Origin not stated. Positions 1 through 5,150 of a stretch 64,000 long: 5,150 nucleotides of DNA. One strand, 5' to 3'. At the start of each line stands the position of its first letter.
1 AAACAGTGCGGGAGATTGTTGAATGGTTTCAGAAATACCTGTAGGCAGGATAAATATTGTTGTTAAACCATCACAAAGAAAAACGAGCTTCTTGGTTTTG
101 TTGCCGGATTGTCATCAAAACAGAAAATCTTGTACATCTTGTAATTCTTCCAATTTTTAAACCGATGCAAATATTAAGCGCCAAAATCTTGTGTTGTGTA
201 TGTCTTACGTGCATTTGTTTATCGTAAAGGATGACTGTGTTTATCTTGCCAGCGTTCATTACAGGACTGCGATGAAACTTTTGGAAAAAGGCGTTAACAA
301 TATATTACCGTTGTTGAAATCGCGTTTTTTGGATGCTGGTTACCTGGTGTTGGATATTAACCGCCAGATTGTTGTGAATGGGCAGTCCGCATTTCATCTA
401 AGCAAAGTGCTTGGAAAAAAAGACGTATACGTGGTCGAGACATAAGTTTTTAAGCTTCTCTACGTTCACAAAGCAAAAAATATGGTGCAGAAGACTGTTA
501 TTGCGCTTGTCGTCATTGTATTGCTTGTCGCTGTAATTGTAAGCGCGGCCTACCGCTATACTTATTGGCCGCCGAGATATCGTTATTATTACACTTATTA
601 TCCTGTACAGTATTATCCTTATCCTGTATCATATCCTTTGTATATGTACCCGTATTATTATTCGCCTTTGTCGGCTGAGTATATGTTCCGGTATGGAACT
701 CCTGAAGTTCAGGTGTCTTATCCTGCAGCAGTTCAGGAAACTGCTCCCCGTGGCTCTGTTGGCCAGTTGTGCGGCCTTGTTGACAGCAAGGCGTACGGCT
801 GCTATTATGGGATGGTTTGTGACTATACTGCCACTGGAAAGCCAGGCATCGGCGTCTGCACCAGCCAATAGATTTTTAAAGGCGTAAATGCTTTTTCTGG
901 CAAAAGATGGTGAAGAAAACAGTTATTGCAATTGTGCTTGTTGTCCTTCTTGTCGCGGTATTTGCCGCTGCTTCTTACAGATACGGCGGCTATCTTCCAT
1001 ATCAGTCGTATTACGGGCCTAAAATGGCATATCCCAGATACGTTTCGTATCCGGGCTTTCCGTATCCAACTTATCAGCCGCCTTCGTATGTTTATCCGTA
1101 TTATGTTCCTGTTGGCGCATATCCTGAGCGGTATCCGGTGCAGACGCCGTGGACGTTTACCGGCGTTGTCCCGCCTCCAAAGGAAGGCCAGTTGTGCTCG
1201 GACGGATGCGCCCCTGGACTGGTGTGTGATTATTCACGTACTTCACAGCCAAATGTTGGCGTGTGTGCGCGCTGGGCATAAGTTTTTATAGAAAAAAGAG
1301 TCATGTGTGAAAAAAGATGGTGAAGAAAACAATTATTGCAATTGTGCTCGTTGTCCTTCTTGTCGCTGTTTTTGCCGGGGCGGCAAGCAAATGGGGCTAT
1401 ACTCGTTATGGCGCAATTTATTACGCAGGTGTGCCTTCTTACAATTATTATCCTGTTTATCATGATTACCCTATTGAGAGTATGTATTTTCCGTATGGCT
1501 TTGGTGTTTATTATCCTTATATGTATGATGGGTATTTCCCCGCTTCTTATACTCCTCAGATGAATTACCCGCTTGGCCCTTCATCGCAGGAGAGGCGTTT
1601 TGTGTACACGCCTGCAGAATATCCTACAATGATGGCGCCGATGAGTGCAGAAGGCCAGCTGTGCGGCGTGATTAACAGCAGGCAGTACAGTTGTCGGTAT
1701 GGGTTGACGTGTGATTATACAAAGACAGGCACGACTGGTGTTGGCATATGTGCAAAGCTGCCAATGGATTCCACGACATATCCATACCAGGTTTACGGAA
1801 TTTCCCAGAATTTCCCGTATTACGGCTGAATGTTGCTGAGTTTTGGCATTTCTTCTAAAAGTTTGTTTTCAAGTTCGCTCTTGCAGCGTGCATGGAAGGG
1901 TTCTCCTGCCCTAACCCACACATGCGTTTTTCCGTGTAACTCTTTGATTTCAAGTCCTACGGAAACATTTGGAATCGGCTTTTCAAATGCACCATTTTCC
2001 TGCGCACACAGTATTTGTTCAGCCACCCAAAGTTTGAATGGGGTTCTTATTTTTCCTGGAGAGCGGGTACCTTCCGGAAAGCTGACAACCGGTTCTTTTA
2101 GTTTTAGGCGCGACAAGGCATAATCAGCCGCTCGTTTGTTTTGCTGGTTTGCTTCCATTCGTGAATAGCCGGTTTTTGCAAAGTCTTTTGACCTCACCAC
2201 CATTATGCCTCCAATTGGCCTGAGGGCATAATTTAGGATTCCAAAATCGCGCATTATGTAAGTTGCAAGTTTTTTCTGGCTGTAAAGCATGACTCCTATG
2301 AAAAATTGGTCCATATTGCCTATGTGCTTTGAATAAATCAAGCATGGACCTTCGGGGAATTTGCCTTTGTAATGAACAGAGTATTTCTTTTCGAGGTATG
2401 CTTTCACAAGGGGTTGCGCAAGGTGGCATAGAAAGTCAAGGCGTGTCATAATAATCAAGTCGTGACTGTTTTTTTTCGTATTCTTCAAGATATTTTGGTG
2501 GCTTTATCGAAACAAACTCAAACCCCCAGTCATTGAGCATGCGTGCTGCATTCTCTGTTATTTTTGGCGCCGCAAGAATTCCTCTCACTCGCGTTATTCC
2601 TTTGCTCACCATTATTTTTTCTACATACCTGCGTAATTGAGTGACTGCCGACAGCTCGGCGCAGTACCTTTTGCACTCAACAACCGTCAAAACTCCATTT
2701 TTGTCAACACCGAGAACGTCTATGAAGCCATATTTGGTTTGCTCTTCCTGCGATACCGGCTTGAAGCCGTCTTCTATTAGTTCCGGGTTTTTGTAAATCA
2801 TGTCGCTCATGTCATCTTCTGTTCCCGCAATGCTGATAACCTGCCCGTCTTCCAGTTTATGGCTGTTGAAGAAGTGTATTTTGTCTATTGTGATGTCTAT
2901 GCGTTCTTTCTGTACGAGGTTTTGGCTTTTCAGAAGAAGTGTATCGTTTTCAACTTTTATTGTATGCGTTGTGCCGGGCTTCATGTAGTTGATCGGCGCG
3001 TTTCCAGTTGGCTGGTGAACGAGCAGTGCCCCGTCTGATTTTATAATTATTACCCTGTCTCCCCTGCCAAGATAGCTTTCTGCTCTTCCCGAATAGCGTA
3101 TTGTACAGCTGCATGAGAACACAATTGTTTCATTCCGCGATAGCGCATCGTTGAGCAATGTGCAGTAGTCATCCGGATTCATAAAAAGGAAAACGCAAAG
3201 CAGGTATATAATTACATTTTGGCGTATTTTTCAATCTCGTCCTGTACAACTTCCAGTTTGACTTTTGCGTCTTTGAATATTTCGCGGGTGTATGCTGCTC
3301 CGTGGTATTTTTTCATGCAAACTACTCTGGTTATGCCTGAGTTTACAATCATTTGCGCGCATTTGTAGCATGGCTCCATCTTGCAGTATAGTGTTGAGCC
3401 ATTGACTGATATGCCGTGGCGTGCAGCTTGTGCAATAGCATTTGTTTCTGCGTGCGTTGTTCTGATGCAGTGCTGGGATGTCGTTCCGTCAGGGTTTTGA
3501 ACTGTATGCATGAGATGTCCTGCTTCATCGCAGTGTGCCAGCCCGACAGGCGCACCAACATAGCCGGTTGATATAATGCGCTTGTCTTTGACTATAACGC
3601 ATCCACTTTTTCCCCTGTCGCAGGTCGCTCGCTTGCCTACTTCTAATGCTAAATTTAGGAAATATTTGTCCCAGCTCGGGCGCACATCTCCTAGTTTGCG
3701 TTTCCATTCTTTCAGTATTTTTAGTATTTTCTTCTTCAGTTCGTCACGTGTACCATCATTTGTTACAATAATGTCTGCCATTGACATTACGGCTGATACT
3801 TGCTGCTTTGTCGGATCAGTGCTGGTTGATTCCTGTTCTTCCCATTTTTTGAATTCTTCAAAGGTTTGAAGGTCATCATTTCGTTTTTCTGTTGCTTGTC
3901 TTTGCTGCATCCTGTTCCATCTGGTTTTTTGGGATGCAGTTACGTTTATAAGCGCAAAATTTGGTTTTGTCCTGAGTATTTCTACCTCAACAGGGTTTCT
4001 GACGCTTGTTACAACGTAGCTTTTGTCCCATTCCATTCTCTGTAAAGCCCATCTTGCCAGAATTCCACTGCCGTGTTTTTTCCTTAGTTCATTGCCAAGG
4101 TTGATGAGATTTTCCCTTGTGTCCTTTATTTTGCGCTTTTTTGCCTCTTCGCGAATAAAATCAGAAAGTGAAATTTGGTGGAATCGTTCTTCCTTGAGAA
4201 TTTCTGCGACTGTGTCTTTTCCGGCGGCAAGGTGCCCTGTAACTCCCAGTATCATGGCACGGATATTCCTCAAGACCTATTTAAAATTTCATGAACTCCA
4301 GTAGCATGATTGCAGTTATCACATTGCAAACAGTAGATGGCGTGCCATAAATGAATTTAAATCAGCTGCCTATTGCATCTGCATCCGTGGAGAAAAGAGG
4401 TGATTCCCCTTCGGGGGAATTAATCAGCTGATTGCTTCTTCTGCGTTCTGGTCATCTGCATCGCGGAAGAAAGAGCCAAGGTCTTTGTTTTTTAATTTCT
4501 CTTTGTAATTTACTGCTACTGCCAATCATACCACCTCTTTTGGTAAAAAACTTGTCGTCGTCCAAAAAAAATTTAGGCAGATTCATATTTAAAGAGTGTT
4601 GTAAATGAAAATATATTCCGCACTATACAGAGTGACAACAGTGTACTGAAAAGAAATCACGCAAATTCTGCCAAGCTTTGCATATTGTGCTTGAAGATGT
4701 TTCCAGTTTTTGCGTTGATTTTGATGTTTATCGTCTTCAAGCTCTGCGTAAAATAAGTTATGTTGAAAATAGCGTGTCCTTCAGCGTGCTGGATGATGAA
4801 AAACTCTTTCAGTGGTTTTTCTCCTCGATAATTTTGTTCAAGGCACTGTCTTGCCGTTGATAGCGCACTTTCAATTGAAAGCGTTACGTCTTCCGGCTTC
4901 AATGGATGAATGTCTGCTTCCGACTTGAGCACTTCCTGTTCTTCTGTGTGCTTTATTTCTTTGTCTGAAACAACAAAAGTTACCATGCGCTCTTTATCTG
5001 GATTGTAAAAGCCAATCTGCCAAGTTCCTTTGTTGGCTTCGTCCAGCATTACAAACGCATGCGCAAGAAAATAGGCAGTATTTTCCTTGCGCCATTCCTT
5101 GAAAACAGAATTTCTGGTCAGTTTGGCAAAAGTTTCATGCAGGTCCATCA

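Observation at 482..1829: Three tandem secreted Tyr/Pro-rich proteins capped by a 4-Cys module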

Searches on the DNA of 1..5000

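Call 64: search_rna_families(source=window, start=1, end=5000, threshold=gathering)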
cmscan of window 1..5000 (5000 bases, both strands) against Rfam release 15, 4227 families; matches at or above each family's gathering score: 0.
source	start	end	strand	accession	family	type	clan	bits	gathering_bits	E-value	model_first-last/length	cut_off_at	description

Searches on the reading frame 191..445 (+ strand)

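Call 21: search_protein_families(library=pfam, proteins=[window:191-445:+], max_evalue=0.1)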
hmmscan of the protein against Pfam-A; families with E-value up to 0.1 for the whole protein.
window:191-445:+ (84 aa): 0 families

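Call 63: search_protein_families(library=phrogs, proteins=[window:203-442:+], max_evalue=0.1)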
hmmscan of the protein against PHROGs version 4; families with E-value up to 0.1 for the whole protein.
window:203-442:+ (80 aa): 0 families

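Call 68: search_protein_families(library=ncbifam, proteins=[window:203-442:+], max_evalue=1)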
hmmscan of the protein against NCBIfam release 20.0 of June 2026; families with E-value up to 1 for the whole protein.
window:203-442:+ (80 aa): 1 family
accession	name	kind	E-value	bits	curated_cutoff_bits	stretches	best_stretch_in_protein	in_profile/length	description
NF008705.0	PRK11713.6-4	equivalog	0.14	11.4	343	0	53-75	15-37/248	16S rRNA (uracil(1498)-N(3))-methyltransferase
